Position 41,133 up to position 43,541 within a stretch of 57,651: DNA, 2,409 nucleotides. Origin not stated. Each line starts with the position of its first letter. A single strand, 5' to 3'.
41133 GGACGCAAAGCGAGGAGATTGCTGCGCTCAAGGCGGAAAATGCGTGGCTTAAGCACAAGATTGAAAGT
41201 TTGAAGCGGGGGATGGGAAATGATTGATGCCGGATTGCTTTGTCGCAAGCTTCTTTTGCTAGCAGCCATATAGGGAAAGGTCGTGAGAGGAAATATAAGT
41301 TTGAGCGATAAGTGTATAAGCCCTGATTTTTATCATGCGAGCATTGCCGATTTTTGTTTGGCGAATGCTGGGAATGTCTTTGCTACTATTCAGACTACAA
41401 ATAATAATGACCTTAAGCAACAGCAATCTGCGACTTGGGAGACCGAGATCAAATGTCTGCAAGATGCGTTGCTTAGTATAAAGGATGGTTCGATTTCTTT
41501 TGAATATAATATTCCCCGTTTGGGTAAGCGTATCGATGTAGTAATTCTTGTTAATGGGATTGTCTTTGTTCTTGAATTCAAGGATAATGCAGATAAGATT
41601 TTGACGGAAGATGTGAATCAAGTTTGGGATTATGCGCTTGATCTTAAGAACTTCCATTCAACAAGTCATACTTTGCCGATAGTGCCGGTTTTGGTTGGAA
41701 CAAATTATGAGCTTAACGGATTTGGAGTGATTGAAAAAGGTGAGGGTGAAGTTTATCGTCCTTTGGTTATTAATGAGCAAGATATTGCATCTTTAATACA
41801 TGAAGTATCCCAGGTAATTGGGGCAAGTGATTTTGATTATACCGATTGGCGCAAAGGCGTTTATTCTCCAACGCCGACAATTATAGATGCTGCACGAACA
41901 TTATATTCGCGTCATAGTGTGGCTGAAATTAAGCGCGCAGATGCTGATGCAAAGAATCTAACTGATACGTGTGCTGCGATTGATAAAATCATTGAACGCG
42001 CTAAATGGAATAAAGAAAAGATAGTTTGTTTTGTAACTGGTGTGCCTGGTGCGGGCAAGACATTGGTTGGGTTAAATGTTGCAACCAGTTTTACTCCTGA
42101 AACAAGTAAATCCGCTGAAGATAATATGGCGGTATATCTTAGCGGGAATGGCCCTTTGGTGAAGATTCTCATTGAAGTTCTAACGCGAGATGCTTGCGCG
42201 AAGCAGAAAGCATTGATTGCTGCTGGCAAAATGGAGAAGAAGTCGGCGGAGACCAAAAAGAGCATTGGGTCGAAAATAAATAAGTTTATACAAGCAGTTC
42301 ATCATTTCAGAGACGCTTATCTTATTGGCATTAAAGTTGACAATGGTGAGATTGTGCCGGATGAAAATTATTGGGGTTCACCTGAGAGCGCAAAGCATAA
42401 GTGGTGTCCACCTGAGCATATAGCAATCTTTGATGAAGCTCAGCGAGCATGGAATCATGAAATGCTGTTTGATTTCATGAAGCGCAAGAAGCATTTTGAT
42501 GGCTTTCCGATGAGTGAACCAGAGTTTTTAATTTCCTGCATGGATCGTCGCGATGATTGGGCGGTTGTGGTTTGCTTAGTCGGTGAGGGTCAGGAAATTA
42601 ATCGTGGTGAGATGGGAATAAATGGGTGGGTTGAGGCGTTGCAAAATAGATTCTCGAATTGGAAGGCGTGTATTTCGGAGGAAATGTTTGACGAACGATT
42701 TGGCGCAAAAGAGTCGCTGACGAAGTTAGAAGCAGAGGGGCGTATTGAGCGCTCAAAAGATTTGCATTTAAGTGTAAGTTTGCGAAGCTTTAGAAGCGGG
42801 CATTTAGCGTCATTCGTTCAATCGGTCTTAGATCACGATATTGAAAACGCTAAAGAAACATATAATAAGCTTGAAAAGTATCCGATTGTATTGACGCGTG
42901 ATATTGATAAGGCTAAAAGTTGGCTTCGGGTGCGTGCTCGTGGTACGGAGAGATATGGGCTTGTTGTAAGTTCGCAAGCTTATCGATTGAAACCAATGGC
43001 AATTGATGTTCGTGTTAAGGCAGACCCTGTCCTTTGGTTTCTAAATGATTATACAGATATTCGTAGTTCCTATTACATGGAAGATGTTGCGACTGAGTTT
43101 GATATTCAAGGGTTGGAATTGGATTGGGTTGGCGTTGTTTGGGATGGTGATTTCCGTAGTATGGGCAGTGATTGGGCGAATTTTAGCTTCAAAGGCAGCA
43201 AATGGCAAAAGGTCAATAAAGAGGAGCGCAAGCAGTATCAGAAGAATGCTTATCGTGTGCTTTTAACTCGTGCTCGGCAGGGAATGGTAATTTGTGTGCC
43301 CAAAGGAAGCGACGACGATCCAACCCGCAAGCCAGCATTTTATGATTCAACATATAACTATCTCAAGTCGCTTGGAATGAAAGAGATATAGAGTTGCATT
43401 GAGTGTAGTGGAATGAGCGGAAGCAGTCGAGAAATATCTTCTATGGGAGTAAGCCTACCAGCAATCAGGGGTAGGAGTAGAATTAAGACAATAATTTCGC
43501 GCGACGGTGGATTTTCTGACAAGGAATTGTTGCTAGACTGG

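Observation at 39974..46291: Island 2: one operon stacking three unrelated PD-(D/E)xK nuclease modules with a DUF2075 ATPase, a candidate undescribed defence system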

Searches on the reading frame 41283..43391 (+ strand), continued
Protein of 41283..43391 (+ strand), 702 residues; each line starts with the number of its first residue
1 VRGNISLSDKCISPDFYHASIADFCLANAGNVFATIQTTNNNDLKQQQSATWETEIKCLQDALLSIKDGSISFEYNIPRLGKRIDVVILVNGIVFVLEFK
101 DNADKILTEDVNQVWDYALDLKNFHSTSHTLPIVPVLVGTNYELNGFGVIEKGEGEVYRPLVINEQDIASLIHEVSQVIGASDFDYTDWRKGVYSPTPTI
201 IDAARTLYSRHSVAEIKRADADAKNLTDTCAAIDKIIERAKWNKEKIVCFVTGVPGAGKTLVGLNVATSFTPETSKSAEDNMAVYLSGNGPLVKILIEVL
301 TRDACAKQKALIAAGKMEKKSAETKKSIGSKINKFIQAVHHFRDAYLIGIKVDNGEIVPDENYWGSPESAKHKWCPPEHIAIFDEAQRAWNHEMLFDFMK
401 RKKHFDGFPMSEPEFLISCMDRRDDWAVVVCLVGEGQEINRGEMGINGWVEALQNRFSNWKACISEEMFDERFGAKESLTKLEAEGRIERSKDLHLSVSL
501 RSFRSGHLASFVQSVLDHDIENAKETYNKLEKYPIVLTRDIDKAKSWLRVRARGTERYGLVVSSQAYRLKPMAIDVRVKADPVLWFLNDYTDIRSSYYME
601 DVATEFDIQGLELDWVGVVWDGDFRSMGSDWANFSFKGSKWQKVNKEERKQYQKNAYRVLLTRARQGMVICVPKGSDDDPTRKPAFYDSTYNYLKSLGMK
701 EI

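Call 44: search_dna_similar(query=window:41283-43391:+, collection=plasmids, mode=protein, max_rows=25, max_evalue=1e-20)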
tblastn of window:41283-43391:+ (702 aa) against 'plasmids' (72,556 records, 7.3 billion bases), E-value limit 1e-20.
Records with a match: 47; places in all: 47; records where one place covers at least 80% of the query: 44.
Best place of each record, by identity: <60% 47.
By first word of the organism name: Bacillus 43; Persicobacter 2; Exiguobacterium 1; Niallia 1.
By predicted mobility (MOB-suite, as given by PLSDB): non-mobilizable 43; conjugative 3; mobilizable 1.
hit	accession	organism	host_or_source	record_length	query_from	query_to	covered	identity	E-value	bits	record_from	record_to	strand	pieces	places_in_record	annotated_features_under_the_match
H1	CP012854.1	Persicobacter sp. JZB09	cell culture,soil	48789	16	702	98%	43.7%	8e-176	564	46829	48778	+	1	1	record has no annotation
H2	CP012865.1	Persicobacter sp. JZB09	cell culture,soil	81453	16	702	98%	43.7%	8e-176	564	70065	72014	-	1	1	record has no annotation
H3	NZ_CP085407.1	Bacillus bombysepticus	single cell,soil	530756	39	696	94%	29.3%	5e-52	202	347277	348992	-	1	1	DNA/RNA helicase domain-containing protein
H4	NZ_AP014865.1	Bacillus thuringiensis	-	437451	39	696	94%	28.8%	2e-52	204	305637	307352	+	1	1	DNA/RNA helicase domain-containing protein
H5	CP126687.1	Bacillus bombysepticus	Microtermes sp. colony Mi106,bacterial ...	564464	40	696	94%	28.8%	3e-52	203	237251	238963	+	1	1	DUF2075 domain-containing protein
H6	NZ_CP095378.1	Bacillus cereus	cell cuture,Pond silt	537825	32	696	95%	28.4%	2e-53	207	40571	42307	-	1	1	DNA/RNA helicase domain-containing protein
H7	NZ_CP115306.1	Bacillus cereus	microbe,Penaeus vannamei pond water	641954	39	696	94%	28.7%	3e-52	203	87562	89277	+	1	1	DNA/RNA helicase domain-containing protein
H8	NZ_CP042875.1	Bacillus cereus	Triticum aestivum L,tissue sample,root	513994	39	696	94%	28.7%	7e-52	202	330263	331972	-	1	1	DNA/RNA helicase domain-containing protein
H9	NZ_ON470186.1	Bacillus thuringiensis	-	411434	32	696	95%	28.2%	1e-51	201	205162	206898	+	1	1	DNA/RNA helicase domain-containing protein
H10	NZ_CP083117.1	Bacillus thuringiensis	whole organism,Biopesticide Delfin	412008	32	696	95%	28.2%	1e-51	201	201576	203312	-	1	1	DNA/RNA helicase domain-containing protein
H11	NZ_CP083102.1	Bacillus thuringiensis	whole organism,Biopesticide DiPel DF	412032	32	696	95%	28.2%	1e-51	201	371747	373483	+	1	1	DNA/RNA helicase domain-containing protein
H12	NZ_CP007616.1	Bacillus thuringiensis serovar kurstaki str. YBT-1520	-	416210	32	696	95%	28.2%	1e-51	201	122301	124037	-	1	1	DNA/RNA helicase domain-containing protein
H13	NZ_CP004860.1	Bacillus thuringiensis serovar kurstaki str. YBT-1520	soil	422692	32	696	95%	28.2%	1e-51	201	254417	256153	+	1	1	DNA/RNA helicase domain-containing protein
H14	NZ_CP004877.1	Bacillus thuringiensis serovar kurstaki str. HD-1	soil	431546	32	696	95%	28.2%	1e-51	201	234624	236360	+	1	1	DNA/RNA helicase domain-containing protein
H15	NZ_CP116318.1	Bacillus thuringiensis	soil sample,soil sample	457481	32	696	95%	28.2%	1e-51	201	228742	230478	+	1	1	DNA/RNA helicase domain-containing protein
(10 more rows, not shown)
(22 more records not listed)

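Call 51: find_related_loci(query=A4, collection=viral_contigs, flank=8000)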
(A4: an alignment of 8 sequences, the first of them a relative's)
Query A4 (702 aa) in viral_contigs; peptide patterns used: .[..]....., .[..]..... (x = any residue, [..] = any of these).
72 stretches matched a pattern; 4 encode a relative of the query (tblastn E <= 1e-3); 4 distinct loci.
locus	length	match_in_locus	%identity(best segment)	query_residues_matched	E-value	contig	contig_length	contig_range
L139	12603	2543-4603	46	16-702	0e+0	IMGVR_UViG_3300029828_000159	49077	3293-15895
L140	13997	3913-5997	45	10-702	0e+0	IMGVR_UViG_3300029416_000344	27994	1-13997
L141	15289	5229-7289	46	16-702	0e+0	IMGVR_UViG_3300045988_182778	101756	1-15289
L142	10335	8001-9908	42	16-702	6e-156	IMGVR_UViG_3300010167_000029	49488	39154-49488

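Call 52: search_solved_structures(query=window:41283-43391:+, max_evalue=0.01)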
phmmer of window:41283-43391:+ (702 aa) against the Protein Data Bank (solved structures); distinct sequences matched with E-value up to 0.01: 0.

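Call 63: search_protein_families(library=padloc, proteins=[L003:11059-12105:+, L003:12109-13380:+, L003:13377-15491:+, L003:15493-16803:+, L003:16853-17677:+, L003:17670-18845:+, L003:18842-19900:+, L129:4684-6375:+, L129:6396-8741:+, L129:8793-9227:+], max_evalue=0.001)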
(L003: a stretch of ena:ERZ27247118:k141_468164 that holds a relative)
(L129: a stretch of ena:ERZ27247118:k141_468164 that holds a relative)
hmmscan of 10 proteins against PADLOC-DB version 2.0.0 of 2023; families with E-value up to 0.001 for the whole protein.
L003:11059-12105:+ (348 aa): 4 families
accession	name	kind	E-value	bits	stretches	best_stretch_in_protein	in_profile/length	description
PDLC04869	PDC-S05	-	1.4e-104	347.5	1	41-341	10-292/306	-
PDLC04856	PDC-S05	-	7.2e-47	157.4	1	43-207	7-160/177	-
PDLC04879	PDC-S05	-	8.6e-37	125.1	1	183-340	132-277/285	-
PDLC04849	PDC-S05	-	5e-31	105.8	1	43-194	5-141/183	-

L003:12109-13380:+ (423 aa): 63 families (the best 25 are shown)
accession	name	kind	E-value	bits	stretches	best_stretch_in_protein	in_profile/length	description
PDLC02649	DrmMII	-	2.8e-155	515.4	1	7-422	3-418/422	DrmMII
PDLC03232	MTase_II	-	1.3e-98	328.9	2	114-423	132-461/465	Type II methyltransferase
PDLC03234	MTase_II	-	5.4e-75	251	1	7-422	3-366/375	Type II methyltransferase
PDLC03378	MTase_II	-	8.3e-71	237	2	113-422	66-330/344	Type II methyltransferase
PDLC03326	MTase_II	-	6.2e-63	211.4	2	89-422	51-376/412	Type II methyltransferase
PDLC02656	DrmMII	-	4.9e-62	208.3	2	7-248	3-234/491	DrmMII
PDLC03272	MTase_II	-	2.7e-60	202.6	1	5-422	71-390/407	Type II methyltransferase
PDLC00033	DruM2|DruM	-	6.1e-60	201.4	1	5-422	18-364/368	DNA cytosine methylase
PDLC00026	DruM2|DruM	-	6.7e-52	175.1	1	7-422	3-318/336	DNA cytosine methylase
PDLC02648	DrmMII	-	3.4e-51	172.5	2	8-244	21-255/468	DrmMII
PDLC03237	MTase_II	-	6.1e-48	161.5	2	10-221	795-970/1036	Type II methyltransferase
PDLC00027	DruM2|DruM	-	1.3e-45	154.4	3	115-230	72-184/361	DNA cytosine methylase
PDLC00031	DruM2|DruM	-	1.5e-44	150.6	2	115-229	72-183/361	DNA cytosine methylase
PDLC03307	MTase_II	-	6.2e-42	142.2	3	105-232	54-204/382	Type II methyltransferase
PDLC00030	DruM2|DruM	-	1.6e-40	137.4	1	6-422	3-364/380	DNA cytosine methylase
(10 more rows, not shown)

L003:13377-15491:+ (704 aa): 2 families
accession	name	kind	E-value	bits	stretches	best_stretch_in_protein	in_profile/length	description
PDLC03419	REase_II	-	5.4e-11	39.5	1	17-141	16-132/695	Type II restriction enzyme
PDLC03485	REase_II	-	1.3e-07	28.4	1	27-200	27-187/611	Type II restriction enzyme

L003:15493-16803:+ (436 aa): 0 families

L003:16853-17677:+ (274 aa): 5 families
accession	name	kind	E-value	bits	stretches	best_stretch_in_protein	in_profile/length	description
PDLC05042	PDC-S57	-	3.9e-52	175.3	1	8-121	6-118/245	-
PDLC05041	PDC-S57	-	4.5e-39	132.2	1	7-120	3-110/212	-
PDLC05043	PDC-S57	-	2.1e-25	87.6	1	8-108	3-109/221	-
PDLC03977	PD-Lambda-1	-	2.1e-10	38.1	1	7-112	353-457/496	-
PDLC03976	PD-Lambda-1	-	7.4e-10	36.3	1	6-108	353-454/491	-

L003:17670-18845:+ (391 aa): 62 families (the best 25 are shown)
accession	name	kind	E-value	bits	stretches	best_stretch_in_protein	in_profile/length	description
PDLC03234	MTase_II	-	6.7e-90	300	1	20-390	3-365/375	Type II methyltransferase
PDLC03378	MTase_II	-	1e-82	276.2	1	21-390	2-329/344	Type II methyltransferase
PDLC03326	MTase_II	-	1.6e-77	259.4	1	21-391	4-376/412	Type II methyltransferase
PDLC00033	DruM2|DruM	-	1.2e-74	249.9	1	7-388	5-361/368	DNA cytosine methylase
PDLC03237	MTase_II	-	5.3e-66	221.2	2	22-194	794-974/1036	Type II methyltransferase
PDLC02656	DrmMII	-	2.2e-65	219.3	2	21-220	4-234/491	DrmMII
PDLC03272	MTase_II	-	1.7e-62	209.8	1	6-391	59-390/407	Type II methyltransferase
PDLC02649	DrmMII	-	2.2e-61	206.1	1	86-389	111-416/422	DrmMII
PDLC02648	DrmMII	-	3.9e-61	205.3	1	17-390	17-450/468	DrmMII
PDLC00026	DruM2|DruM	-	3.2e-59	199.2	1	22-389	5-316/336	DNA cytosine methylase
PDLC03225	MTase_II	-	2.8e-53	179.5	2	161-387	373-594/615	Type II methyltransferase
PDLC00027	DruM2|DruM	-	3.8e-51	172.5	1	22-389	12-349/361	DNA cytosine methylase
PDLC02650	DrmMII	-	3.5e-50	169.1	2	20-152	7-147/435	DrmMII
PDLC03307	MTase_II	-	2.7e-48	163.1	3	24-146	3-117/382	Type II methyltransferase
PDLC00031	DruM2|DruM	-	1e-46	157.7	1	23-389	13-349/361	DNA cytosine methylase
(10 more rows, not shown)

L003:18842-19900:+ (352 aa): 64 families (the best 25 are shown)
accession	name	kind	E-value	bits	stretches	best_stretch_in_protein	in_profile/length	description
PDLC03272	MTase_II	-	1.6e-82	275.8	1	3-349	77-390/407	Type II methyltransferase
PDLC03361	MTase_II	-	3.6e-58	195.5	1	2-346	88-434/455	Type II methyltransferase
PDLC03734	oMTase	-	1.5e-55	186.9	2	2-185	5-179/444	orphan methyltransferase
PDLC03217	MTase_II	-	1.2e-51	174.1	1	3-346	24-371/703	Type II methyltransferase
PDLC03378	MTase_II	-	3.9e-49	165.8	1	1-347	3-328/344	Type II methyltransferase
PDLC00034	DruM2|DruM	-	2.5e-43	146.2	2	2-178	9-190/457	DNA cytosine methylase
PDLC02653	DrmMII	-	6.5e-43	144.9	1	1-179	5-178/333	DrmMII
PDLC03286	MTase_II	-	8.5e-43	144.3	1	1-176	1-170/185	Type II methyltransferase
PDLC03234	MTase_II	-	8.6e-40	135.1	1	2-185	6-185/375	Type II methyltransferase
PDLC00026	DruM2|DruM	-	1.1e-38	131.7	1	2-348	6-317/336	DNA cytosine methylase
PDLC03716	oMTase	-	1.9e-35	120.7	1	2-177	40-202/349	orphan methyltransferase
PDLC03329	MTase_II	-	7e-35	119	1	2-181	6-189/407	Type II methyltransferase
PDLC03242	MTase_II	-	1.1e-33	114.8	1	3-184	103-271/409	Type II methyltransferase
PDLC03326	MTase_II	-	1.3e-32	111.5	1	3-177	7-178/412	Type II methyltransferase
PDLC03733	oMTase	-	2e-32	110.6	1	2-345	92-454/476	orphan methyltransferase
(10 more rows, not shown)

L129:4684-6375:+ (563 aa): 2 families
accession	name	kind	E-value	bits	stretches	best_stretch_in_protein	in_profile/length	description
PDLC03448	REase_II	-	2.2e-43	146.5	3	378-498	682-816/857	Type II restriction enzyme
PDLC03547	REase_II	-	8.7e-31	105.1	1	192-503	267-536/585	Type II restriction enzyme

L129:6396-8741:+ (781 aa): 0 families

L129:8793-9227:+ (144 aa): 0 families

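Call 64: search_protein_families(library=phrogs, proteins=[window:41283-43391:+], max_evalue=0.001)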
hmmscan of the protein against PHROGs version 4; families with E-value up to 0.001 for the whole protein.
window:41283-43391:+ (702 aa): 0 families

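Call 84: predict_structure(alignment_id=A5)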
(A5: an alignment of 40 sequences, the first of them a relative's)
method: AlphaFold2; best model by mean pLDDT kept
length: 702 residues; sequences in the alignment: 40
mean_pLDDT: 81.3   pTM: 0.68
mean pLDDT of the five models: 81.3, 79.5, 79.1, 78.6, 76.0
residues with pLDDT >= 90: 227; 70-90: 352; 50-70: 83; < 50: 40
segments of 3 or more residues with pLDDT < 50: 1-11, 218-221, 274-277, 438-440, 499-505, 593-599
pLDDT, mean of each block of 10 residues (from residue 1): 32 79 93 86 66 90 89 78 87 93 79 85 75 92 77 81 91 88 80 58 67 49 71 93 95 72 81 54 83 86 86 89 88 83 83 89 84 84 86 89 88 93 93 66 78 93 87 81 92 73 59 93 91 89 87 72 80 65 72 48 78 85 92 89 89 87 86 89 92 96 95
secondary structure, 60 per line:
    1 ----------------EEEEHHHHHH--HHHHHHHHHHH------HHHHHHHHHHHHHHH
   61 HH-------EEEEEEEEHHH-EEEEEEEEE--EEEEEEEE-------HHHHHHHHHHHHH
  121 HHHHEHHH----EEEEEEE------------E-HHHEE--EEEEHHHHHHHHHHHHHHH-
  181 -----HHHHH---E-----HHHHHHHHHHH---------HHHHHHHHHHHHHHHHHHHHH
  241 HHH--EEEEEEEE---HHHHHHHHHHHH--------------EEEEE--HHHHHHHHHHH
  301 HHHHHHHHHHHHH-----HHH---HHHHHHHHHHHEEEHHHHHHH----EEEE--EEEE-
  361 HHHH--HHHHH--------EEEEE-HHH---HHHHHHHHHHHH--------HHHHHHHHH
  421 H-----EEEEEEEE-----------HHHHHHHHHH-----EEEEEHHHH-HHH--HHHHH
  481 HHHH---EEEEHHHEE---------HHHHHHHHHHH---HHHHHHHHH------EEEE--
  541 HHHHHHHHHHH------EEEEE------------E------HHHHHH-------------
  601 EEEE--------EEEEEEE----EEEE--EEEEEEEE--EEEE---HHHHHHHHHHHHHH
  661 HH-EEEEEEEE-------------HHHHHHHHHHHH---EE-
elements in order (helices of 4 or more, strands of 3 or more residues): E17-20 H21-26 H29-39 H46-62 E70-77 E82-90 E93-100 H108-124 E133-139 E161-164 H165-179 H186-190 H200-210 H220-243 E246-253 H257-268 E283-287 H290-313 H325-335 E336-338 H339-345 E350-353 E356-359 H361-364 H367-371 E380-384 H392-403 H412-421 E427-434 H446-455 E461-465 H466-469 H476-484 E488-491 H506-516 H520-528 E535-538 H541-551 E558-562 H582-587 E601-604 E613-619 E624-627 E630-637 E640-643 H647-662 E664-671 H685-696

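Call 86: fold_search(model_id=the predicted structure, library=pdb)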
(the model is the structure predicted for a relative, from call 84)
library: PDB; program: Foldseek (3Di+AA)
matches with E <= 10: 801; with E <= 0.001: 35
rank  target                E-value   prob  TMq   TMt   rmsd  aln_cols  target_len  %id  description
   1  7zel_A                3.0e-07  1.00  0.31  0.27  11.9       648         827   12  Human SLFN11 dimer apoenzyme (released 2022-09-28)
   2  8b1t_D                3.0e-07  1.00  0.29  0.33  23.7       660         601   11  RecBCD-DNA in complex with the phage protein Abc2 (released 2022-12-28)
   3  7zep_A                5.2e-07  1.00  0.33  0.29  11.6       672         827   11  Human SLFN11 E209A dimer (released 2022-09-28)
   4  9nyy_A                5.5e-07  1.00  0.26  0.23  13.9       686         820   10  Nucleic acid bound human SLFN14, State 1 (released 2025-07-09)
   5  3k70_D                1.4e-06  1.00  0.27  0.33  23.6       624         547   12  Crystal structure of the complete initiation complex of RecBCD (released 2009-11-10)
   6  9jr9_A                2.2e-06  1.00  0.30  0.25  14.0       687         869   10  Electronic microscopy structure of human schlafen14-E211A dimer (released 2025-08-06)
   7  1w36_D                2.4e-06  1.00  0.28  0.35  12.3       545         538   11  RecBCD:DNA complex (released 2004-11-04)
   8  6sjb_D                2.6e-06  1.00  0.29  0.33  13.8       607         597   10  Cryo-EM structure of the RecBCD Chi recognised complex (released 2020-01-01)
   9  9uie_B                4.4e-06  1.00  0.31  0.26  12.3       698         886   10  Electronic microscopy structure of human schlafen14-E211A dimer in complex with dsRNA (released 2025-08-06)
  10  2gjk                  4.7e-06  1.00  0.29  0.32  10.8       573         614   12  Structural and functional insights into the human Upf1 helicase core (released 2007-01-09)
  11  5ean_A                1.1e-05  1.00  0.27  0.20  21.8       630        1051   14  Crystal structure of Dna2 in complex with a 5' overhang DNA (released 2015-11-18)
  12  5mzn                  2.9e-05  1.00  0.25  0.25  14.4       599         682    9  Helicase Sen1 (released 2017-04-19)
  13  2xzo_A                3.8e-05  1.00  0.31  0.35   9.4       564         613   10  Upf1 helicase - RNA complex (released 2011-03-30)
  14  5mbv_D                6.6e-05  1.00  0.27  0.30  13.7       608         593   11  Cryo-EM structure of Lambda Phage protein GamS bound to RecBCD. (released 2017-01-11)
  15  6xez_E                1.2e-04  0.99  0.19  0.22  13.8       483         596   10  Structure of SARS-CoV-2 replication-transcription complex bound to nsp13 helicase - nsp13(2)-RTC (released 2020-07-29)
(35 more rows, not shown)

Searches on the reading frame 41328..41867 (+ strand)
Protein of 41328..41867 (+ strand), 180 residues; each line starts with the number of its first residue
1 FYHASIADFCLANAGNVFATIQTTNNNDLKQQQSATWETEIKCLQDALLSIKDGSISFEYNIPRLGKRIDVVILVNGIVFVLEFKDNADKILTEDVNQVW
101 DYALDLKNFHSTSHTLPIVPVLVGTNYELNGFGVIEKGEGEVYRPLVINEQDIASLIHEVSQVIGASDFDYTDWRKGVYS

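Call 104: search_protein_families(library=pfam, alignment_id=A8, max_evalue=1)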
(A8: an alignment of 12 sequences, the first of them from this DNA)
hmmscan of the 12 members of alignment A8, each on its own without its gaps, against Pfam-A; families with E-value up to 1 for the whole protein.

A. member 1, seq(180 aa): 2 families
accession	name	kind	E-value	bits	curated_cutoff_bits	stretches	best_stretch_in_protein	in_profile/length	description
PF04313.20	HSDR_N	-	0.0024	18.2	25.1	1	66-111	125-168/198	Type I restriction enzyme R protein N terminus (HSDR_N)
PF10228.14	HPF1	-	0.063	13.4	27.1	0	13-59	80-127/251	Histone PARylation factor 1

B. families by the number of members that match (of 12 scanned): 8 families
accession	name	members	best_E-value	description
PF04313.20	HSDR_N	8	0.001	Type I restriction enzyme R protein N terminus (HSDR_N)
PF08378.17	NERD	4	0.025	Nuclease-related domain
PF15650.12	Tox-REase-9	1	0.011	Restriction endonuclease fold toxin 9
PF06478.18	CoV_RPol_N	1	0.016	Coronavirus RNA-dependent RNA polymerase, N-terminal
PF10228.14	HPF1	1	0.063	Histone PARylation factor 1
PF00052.24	Laminin_B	1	0.084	Laminin B (Domain IV)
PF09984.15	sCache_4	1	0.15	Single cache domain 4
PF08154.18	NLE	1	0.17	NLE (NUC135) domain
